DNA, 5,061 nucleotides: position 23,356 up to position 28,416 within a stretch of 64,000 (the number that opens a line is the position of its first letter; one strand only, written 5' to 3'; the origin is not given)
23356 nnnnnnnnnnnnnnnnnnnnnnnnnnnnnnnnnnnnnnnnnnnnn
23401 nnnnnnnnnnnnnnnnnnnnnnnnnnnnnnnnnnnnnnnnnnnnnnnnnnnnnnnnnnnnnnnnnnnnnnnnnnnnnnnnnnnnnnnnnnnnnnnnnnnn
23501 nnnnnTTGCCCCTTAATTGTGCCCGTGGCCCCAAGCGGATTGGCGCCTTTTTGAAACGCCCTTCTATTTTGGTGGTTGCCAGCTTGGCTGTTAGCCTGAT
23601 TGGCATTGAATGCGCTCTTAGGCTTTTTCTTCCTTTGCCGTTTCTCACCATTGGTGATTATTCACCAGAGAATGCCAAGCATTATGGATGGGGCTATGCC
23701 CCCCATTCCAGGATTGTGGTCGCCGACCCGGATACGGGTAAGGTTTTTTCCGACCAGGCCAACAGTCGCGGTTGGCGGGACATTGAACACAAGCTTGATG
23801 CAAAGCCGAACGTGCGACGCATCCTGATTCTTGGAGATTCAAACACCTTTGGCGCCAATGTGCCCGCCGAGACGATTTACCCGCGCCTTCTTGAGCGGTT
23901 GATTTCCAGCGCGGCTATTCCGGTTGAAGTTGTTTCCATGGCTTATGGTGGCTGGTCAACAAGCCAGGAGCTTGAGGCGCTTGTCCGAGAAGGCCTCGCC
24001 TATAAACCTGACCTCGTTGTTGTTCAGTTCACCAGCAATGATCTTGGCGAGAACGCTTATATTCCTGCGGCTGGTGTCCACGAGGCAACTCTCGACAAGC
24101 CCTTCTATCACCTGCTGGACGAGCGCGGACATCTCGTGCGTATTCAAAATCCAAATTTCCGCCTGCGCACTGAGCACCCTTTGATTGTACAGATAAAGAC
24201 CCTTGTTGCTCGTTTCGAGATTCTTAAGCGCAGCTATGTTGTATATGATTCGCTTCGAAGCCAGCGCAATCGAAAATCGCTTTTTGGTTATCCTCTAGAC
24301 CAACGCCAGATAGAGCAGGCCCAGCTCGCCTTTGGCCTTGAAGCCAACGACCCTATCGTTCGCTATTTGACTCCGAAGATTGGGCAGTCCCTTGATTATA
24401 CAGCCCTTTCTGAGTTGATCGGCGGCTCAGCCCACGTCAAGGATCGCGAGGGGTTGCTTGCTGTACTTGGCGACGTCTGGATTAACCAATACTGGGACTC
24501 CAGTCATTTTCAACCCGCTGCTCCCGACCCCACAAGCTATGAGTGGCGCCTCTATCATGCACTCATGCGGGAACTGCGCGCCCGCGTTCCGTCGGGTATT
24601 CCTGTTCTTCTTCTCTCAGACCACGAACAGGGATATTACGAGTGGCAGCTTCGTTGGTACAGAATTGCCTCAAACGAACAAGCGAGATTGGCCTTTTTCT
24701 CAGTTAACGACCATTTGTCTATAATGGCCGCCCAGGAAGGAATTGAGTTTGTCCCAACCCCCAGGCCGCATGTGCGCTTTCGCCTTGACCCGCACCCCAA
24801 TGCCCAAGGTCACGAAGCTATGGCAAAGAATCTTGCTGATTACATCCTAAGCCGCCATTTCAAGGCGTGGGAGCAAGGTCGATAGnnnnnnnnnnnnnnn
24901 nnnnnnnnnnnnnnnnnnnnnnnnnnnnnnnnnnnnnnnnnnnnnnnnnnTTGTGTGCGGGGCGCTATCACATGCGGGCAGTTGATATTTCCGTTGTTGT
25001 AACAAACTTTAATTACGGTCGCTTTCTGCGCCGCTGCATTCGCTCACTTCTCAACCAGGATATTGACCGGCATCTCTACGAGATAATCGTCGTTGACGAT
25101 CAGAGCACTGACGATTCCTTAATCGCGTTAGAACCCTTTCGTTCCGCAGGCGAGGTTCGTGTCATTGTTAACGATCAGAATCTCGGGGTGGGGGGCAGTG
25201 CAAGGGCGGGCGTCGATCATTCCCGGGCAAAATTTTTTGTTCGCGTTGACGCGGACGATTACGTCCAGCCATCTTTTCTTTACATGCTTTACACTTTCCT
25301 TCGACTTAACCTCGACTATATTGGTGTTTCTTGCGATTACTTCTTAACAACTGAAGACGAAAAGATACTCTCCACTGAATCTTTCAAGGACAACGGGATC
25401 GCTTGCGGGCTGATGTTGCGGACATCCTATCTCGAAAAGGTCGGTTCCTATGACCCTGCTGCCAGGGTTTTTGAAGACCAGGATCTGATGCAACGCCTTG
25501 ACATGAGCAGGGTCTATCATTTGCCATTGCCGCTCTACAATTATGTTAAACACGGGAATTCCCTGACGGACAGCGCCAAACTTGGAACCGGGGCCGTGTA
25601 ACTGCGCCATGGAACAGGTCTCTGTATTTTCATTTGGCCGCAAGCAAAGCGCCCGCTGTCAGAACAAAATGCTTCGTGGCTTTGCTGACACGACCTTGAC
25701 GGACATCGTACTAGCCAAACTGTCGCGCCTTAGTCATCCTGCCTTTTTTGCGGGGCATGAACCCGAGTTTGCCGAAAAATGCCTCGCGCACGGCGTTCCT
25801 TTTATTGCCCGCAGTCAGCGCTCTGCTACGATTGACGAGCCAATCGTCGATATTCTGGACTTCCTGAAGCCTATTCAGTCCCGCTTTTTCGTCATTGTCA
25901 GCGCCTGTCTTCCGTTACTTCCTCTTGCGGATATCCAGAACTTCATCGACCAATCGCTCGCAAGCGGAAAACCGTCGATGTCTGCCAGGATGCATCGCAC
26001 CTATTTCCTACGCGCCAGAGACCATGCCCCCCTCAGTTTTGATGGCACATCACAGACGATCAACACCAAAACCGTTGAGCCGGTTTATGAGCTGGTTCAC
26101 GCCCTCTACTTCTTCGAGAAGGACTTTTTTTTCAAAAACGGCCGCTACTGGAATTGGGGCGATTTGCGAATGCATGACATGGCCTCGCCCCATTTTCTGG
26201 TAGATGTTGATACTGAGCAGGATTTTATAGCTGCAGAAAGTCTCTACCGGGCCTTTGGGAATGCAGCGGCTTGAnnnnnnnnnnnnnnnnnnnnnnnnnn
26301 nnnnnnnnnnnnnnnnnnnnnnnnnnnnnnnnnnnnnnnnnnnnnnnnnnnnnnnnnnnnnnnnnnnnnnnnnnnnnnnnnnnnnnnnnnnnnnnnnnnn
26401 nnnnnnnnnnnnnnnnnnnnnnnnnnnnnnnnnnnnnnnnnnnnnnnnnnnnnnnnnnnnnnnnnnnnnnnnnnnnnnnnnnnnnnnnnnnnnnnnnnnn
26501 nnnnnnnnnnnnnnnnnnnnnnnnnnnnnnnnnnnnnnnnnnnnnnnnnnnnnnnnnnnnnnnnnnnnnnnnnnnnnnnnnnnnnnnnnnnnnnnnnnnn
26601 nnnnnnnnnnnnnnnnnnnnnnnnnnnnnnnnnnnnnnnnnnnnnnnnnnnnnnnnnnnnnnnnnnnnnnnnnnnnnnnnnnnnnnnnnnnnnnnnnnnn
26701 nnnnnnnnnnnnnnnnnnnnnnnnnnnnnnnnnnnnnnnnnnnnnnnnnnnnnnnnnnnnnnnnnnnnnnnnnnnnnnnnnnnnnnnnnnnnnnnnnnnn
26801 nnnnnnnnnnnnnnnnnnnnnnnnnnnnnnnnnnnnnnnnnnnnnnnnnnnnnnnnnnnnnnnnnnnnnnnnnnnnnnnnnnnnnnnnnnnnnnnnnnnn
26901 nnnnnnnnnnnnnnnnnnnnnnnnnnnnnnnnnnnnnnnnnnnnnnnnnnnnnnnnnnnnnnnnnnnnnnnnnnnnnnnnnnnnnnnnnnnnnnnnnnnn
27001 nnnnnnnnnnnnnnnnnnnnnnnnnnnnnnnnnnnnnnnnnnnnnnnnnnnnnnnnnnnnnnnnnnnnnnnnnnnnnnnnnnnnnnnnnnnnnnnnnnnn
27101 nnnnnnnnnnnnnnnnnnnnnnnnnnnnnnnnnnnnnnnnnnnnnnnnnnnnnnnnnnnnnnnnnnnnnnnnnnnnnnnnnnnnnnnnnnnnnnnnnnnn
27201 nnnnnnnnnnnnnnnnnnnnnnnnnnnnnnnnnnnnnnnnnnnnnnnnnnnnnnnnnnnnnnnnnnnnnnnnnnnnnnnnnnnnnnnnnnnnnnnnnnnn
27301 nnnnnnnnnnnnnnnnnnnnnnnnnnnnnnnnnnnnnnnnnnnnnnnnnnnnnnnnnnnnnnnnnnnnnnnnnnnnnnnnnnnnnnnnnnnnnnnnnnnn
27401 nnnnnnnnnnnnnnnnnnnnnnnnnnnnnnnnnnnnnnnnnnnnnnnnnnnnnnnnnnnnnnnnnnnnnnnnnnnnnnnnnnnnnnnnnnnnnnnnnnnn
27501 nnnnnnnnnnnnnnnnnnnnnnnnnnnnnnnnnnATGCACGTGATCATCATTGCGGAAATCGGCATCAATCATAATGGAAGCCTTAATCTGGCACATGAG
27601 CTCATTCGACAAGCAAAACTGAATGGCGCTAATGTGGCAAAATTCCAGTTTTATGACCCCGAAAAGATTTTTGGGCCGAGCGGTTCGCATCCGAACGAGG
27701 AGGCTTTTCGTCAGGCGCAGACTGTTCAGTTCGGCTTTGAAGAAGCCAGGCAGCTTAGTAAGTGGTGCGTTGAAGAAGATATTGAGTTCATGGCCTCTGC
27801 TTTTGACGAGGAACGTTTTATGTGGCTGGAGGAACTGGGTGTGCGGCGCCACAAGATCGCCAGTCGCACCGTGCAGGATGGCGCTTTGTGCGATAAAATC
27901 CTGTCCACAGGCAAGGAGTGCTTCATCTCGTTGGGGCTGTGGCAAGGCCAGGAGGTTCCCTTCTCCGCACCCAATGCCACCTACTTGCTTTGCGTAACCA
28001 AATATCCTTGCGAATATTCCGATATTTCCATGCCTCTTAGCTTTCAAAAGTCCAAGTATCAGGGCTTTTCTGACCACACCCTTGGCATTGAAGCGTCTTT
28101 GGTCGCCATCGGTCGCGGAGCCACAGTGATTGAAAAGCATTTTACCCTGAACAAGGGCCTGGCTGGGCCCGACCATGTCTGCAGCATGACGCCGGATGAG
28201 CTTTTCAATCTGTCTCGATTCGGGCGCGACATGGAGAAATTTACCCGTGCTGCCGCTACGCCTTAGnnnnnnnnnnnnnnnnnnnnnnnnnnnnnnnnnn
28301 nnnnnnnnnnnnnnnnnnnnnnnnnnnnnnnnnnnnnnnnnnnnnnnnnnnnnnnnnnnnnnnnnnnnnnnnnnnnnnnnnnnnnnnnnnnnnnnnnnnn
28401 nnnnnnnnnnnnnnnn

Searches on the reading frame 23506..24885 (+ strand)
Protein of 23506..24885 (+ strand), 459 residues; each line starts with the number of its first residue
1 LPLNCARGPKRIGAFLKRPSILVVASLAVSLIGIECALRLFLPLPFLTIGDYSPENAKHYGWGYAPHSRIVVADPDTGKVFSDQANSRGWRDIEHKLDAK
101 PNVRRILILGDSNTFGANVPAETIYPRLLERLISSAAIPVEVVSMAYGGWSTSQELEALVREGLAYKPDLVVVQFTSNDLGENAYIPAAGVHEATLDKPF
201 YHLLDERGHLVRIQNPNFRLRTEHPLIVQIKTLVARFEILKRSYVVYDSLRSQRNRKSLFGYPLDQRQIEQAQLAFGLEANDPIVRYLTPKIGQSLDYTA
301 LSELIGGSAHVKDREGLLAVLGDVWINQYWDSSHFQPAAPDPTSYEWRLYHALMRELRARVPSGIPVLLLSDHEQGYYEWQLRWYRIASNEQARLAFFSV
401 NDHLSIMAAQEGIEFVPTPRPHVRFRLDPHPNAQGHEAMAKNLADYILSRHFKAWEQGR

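Call 18: search_protein_families(library=pfam, proteins=[window:23506-24885:+], max_evalue=0.00001)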
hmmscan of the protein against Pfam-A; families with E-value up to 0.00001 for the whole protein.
window:23506-24885:+ (459 aa): 2 families
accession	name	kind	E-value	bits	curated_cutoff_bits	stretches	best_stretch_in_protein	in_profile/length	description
PF13472.12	Lipase_GDSL_2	-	7.1e-14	53.1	32.9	1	108-189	1-84/178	GDSL-like Lipase/Acylhydrolase family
PF00657.28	Lipase_GDSL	-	9.4e-09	36.2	23.6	1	106-198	1-105/208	GDSL-like Lipase/Acylhydrolase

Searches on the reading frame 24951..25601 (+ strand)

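Call 18: search_protein_families(library=pfam, proteins=[window:24951-25601:+], max_evalue=0.00001)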
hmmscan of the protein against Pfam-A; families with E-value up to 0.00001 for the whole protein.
window:24951-25601:+ (216 aa): 2 families
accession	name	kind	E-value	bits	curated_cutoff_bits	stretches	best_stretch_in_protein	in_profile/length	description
PF00535.33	Glycos_transf_2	-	2.4e-26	93.1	23.3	1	14-143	1-130/168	Glycosyl transferase family 2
PF13641.12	Glyco_tranf_2_3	-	1e-11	45.8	27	1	13-125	3-120/230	Glycosyltransferase like family 2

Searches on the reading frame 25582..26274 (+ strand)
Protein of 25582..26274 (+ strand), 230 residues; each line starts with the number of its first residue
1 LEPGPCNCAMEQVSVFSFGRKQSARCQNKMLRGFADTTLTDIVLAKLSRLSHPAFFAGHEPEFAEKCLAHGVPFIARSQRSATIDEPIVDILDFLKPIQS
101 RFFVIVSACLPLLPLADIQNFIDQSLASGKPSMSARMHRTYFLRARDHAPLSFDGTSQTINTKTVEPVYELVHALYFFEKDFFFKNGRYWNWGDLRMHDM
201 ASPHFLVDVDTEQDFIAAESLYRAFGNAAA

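Call 18: search_protein_families(library=pfam, proteins=[window:25582-26274:+], max_evalue=0.00001)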
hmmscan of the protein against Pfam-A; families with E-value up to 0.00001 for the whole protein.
window:25582-26274:+ (230 aa): 0 families

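Call 64: search_protein_families(library=pfam, proteins=[window:25582-26274:+], max_evalue=0.01)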
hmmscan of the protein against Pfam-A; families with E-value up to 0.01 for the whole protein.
window:25582-26274:+ (230 aa): 2 families
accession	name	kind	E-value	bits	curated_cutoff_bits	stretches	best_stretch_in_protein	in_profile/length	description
PF12804.13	NTP_transf_3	-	0.0011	19.6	27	1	27-132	14-118/160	MobA-like NTP transferase domain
PF02348.25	CTP_transf_3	-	0.0011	19.3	22.6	1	20-135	7-124/217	Cytidylyltransferase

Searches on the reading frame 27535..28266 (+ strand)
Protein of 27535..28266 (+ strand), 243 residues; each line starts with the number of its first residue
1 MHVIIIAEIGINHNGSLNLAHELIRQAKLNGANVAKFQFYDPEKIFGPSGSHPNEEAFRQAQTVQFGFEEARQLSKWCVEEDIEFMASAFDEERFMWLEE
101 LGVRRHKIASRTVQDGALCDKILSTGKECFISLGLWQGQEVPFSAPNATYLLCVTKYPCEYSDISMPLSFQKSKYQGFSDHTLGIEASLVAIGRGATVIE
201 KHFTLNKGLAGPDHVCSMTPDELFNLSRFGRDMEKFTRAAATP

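Call 64: search_protein_families(library=pfam, proteins=[window:27535-28266:+], max_evalue=0.01)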
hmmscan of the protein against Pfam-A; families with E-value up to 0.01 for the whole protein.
window:27535-28266:+ (243 aa): 1 family
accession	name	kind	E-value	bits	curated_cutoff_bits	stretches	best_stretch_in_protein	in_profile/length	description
PF03102.20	NeuB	-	3.3e-45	154.9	22.1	1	23-235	1-234/241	NeuB family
